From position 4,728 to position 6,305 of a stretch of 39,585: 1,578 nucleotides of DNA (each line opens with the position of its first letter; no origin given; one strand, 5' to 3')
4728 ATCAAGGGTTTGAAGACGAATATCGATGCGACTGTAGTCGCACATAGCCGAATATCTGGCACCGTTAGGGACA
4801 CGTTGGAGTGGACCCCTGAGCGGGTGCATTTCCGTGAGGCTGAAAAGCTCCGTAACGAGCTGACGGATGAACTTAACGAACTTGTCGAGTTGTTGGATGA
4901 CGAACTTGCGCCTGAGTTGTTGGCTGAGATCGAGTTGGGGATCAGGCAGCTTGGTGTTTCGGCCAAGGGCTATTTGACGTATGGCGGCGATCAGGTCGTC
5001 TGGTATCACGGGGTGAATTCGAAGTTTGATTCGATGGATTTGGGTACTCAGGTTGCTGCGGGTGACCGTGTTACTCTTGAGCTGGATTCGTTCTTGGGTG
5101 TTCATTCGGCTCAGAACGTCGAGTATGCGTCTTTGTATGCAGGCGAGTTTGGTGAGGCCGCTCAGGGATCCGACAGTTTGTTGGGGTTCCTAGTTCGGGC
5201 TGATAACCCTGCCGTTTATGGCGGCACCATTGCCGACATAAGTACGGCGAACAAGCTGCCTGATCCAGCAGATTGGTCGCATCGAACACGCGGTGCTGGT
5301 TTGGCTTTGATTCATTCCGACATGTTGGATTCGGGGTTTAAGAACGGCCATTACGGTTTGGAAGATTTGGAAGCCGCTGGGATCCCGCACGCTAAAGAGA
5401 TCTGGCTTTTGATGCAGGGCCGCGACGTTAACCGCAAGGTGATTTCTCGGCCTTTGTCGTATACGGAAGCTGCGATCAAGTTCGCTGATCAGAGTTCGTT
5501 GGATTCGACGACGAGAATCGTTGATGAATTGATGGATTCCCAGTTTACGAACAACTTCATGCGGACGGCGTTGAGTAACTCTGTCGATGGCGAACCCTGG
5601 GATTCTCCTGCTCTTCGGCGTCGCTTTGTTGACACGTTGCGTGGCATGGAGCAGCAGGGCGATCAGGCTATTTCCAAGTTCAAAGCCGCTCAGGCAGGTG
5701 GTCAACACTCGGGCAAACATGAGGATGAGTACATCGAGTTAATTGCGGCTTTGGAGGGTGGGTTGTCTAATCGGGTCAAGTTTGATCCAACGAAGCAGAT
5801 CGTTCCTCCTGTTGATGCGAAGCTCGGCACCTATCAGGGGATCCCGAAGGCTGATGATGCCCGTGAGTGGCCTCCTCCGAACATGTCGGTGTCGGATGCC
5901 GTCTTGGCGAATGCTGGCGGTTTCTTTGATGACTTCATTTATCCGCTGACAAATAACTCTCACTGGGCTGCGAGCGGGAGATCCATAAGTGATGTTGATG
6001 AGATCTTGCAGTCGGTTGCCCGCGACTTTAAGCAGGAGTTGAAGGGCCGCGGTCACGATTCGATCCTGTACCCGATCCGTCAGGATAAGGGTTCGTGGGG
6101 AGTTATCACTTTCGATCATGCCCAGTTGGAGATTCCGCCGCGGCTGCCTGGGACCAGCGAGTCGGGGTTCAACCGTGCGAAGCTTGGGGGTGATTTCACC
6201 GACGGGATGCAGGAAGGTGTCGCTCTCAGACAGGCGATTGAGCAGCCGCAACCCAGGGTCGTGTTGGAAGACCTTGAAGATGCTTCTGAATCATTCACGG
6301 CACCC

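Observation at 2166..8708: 2180-aa giant ORF at the ejection-protein position with polyvalent-protein-like islands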

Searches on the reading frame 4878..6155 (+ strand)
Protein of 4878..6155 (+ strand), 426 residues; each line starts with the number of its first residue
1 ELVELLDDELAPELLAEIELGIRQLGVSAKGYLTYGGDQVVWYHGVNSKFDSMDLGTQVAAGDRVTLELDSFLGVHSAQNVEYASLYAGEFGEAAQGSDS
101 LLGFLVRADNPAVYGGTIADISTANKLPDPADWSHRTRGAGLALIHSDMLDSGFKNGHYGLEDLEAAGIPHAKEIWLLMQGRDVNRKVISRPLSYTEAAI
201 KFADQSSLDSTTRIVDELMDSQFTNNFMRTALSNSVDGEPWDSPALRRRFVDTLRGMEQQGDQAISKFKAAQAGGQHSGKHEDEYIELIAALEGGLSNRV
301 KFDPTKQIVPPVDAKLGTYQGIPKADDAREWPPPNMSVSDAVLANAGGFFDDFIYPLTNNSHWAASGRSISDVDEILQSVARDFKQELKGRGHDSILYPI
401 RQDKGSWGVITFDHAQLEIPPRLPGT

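Call 21: search_solved_structures(query=A2, max_evalue=10, show_alignments=3)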
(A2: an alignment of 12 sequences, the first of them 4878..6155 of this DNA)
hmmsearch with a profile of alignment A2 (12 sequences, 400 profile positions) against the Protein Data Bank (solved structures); distinct sequences matched with E-value up to 10: 5.
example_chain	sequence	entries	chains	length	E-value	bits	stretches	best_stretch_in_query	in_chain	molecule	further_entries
8cwy_A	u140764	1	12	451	0.0014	21.4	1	201-373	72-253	T32-15-1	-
8cws_A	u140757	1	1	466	0.0014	21.3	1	201-373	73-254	F4132-2 Chain A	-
5cwb_A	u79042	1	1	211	0.26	13.9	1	220-366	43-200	Designed helical repeat protein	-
1z72_A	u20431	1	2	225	0.67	12.5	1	205-362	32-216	transcriptional regulator, putative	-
2a6b_A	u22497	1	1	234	0.76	12.3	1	205-362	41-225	hypothetical protein spr0628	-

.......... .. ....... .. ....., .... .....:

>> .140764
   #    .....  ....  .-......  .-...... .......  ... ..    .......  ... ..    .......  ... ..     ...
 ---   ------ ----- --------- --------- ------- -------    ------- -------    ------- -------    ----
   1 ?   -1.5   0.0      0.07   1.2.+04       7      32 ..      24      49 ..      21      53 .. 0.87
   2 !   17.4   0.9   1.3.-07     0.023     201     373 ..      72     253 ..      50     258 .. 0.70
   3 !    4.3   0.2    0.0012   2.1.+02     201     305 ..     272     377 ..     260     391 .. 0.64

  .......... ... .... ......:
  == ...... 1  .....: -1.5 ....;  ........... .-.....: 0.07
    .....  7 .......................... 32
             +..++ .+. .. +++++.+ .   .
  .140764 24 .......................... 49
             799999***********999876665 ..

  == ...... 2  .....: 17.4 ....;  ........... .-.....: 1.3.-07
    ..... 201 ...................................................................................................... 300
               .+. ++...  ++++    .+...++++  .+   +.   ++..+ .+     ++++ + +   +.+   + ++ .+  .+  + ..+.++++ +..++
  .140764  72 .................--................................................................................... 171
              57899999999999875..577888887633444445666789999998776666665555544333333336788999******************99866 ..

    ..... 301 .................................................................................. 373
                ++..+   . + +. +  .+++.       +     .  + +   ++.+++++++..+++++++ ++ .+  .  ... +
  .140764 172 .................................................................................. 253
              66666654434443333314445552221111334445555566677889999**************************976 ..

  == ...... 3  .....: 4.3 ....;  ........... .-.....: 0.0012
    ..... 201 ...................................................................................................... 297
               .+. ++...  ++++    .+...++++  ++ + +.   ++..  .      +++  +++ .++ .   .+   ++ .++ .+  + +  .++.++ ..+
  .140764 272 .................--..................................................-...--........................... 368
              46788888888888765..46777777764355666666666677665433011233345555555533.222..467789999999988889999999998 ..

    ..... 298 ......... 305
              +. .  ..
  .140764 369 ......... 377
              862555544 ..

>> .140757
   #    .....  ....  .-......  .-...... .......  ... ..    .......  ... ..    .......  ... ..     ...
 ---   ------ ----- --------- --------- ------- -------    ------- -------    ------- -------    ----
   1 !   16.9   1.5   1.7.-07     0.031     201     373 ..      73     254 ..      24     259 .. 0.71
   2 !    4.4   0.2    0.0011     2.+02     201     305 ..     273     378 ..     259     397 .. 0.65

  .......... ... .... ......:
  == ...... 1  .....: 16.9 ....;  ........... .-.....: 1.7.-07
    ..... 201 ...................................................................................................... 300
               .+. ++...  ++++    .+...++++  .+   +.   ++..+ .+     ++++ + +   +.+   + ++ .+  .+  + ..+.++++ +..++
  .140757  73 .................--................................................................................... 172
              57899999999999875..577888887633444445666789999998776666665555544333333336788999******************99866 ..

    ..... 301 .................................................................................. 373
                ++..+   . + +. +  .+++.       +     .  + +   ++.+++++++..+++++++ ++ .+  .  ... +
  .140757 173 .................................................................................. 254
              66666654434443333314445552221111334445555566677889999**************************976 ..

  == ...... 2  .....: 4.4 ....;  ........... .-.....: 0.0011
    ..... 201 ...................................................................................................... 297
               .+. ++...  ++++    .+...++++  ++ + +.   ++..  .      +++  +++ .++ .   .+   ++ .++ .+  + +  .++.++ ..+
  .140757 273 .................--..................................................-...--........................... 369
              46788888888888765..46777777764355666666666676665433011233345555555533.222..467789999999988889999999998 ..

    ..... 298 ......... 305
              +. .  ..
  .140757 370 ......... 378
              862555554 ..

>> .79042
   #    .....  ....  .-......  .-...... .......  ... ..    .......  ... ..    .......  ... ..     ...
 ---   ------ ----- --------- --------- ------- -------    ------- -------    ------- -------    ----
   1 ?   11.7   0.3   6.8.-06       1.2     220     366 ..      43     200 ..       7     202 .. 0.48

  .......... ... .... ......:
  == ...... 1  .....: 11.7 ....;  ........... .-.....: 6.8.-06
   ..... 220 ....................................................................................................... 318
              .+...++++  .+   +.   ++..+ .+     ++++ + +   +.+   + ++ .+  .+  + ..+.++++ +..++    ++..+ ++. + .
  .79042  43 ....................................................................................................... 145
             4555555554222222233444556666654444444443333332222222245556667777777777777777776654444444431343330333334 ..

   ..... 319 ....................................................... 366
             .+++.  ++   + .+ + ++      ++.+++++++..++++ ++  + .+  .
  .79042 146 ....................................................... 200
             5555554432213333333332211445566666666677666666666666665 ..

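Call 22: search_protein_families(library=pfam, alignment_id=A2, max_evalue=10)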
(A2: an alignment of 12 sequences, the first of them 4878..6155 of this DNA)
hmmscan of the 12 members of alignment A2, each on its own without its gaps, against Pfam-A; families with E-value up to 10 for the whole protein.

A. member 1, window:4878-6155:+ (426 aa): 0 families

B. families by the number of members that match (of 12 scanned): 3 families
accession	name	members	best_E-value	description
PF00353.25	HemolysinCabind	1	0.088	RTX calcium-binding nonapeptide repeat (4 copies)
PF21786.3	Bflower_3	1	0.13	6-fold beta flower protein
PF18760.7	ART-PolyVal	1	0.26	ADP-Ribosyltransferase in polyvalent proteins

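Call 32: predict_structure(alignment_id=A2)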
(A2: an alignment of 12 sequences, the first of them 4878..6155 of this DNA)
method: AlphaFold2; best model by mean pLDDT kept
length: 426 residues; sequences in the alignment: 12
mean_pLDDT: 68.4   pTM: 0.72
mean pLDDT of the five models: 68.4, 67.0, 64.8, 61.3, 56.5
residues with pLDDT >= 90: 69; 70-90: 171; 50-70: 81; < 50: 105
segments of 3 or more residues with pLDDT < 50: 1-3, 20-57, 80-102, 276-280, 309-335, 420-426
pLDDT, mean of each block of 10 residues (from residue 1): 52 56 37 36 42 47 65 66 39 36 60 78 59 64 89 94 91 92 83 91 83 89 85 82 89 87 79 53 83 92 65 29 28 60 79 86 73 85 90 82 65 59 32
secondary structure, 60 per line:
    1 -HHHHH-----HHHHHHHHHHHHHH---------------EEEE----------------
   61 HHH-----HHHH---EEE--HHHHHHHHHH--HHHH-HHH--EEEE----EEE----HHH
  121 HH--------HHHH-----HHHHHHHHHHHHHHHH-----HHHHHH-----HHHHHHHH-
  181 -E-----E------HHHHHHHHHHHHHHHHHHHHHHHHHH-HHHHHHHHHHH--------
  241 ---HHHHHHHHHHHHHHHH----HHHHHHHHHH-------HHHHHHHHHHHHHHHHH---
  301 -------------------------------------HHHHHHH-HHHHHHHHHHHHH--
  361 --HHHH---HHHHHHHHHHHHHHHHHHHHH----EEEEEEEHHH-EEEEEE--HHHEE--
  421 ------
elements in order: H2-6 H12-25 E41-44 H69-72 E76-78 H81-90 H93-96 E103-106 E111-113 H118-122 H131-134 H140-155 H161-166 H172-179 H195-220 H222-232 H244-259 H264-273 H281-297 H338-344 H346-358 H363-366 H370-390 E395-401 E406-411

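Call 35: fold_search(model_id=the predicted structure, library=pdb)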
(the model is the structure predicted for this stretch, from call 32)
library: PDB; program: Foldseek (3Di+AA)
matches with E <= 10: 211; with E <= 0.001: 0
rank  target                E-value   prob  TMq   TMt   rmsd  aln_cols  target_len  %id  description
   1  7zjr                  1.5e-01  0.08  0.09  0.12  20.3       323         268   12  X-ray structure of the periplasmic region of PilJ from P. aeruginosa (released 2022-04-27)
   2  3q84_G                1.6e+00  0.02  0.07  0.10  31.6       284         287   10  Crystal structure of human PACSIN 1 F-BAR domain (released 2012-02-22)
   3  6ye4_A                1.9e+00  0.02  0.07  0.11  27.5       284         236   12  Structure of ExbB pentamer from Serratia marcescens by single particle cryo electron microscopy (released 2021-03-31)
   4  7cso_B                2.1e+00  0.03  0.08  0.08  19.8       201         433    9  Structure of Ephexin4 DH-PH-SH3 (released 2021-02-24)
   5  3uh5_A                2.4e+00  0.13  0.13  0.27   8.6       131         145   11  HBI (L36F) CO bound (released 2011-12-28)
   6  7ujo_D                2.4e+00  0.03  0.08  0.13  20.9       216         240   11  Estrogen Receptor Alpha Ligand Binding Domain in Complex with RU39411 (released 2022-06-15)
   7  4o9a_A                2.4e+00  0.02  0.07  0.07  12.7       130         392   15  Crystal structure of Beta-ketothiolase (PhaA) from Ralstonia eutropha H16 (released 2015-02-04)
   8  9s98_A                2.5e+00  0.03  0.09  0.16  20.6       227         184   12  CdvB2 filament - high twist, class A (released 2026-01-28)
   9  1s0p_A                2.6e+00  0.03  0.10  0.18  14.9       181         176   13  Structure of the N-Terminal Domain of the Adenylyl Cyclase-Associated Protein (CAP) from Dictyostelium discoideum. (released 2004-01-27)
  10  7zhg_H                2.6e+00  0.03  0.07  0.11  16.3       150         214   11  High-resolution cryo-EM structure of Pyrococcus abyssi 30S ribosomal subunit bound to mRNA and initiator tRNA anticodo (released 2022-06-29)
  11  7sqc_1F               2.6e+00  0.02  0.08  0.13  31.5       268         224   13  Ciliary C1 central pair apparatus isolated from Chlamydomonas reinhardtii (released 2022-04-13)
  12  6ixf_B                2.7e+00  0.02  0.08  0.12  23.9       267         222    9  Crystal structure of SeMet apo SH3BP5 (P41) (released 2019-03-20)
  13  9csi                  2.9e+00  0.01  0.08  0.07  25.4       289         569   11  A. baumannii MsbA Bound to Cerastecin Compound 5 (released 2024-09-04)
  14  9bwl_A                2.9e+00  0.01  0.06  0.06  15.3       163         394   13  Crystal structure of polyketoacyl-CoA thiolase from Burkholderia sp in complex with butyryl-coA (released 2025-08-27)
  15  8b70_A                3.0e+00  0.02  0.12  0.10  18.8       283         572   10  KimA from B. subtilis with nucleotide second-messenger c-di-AMP bound (released 2023-01-18)
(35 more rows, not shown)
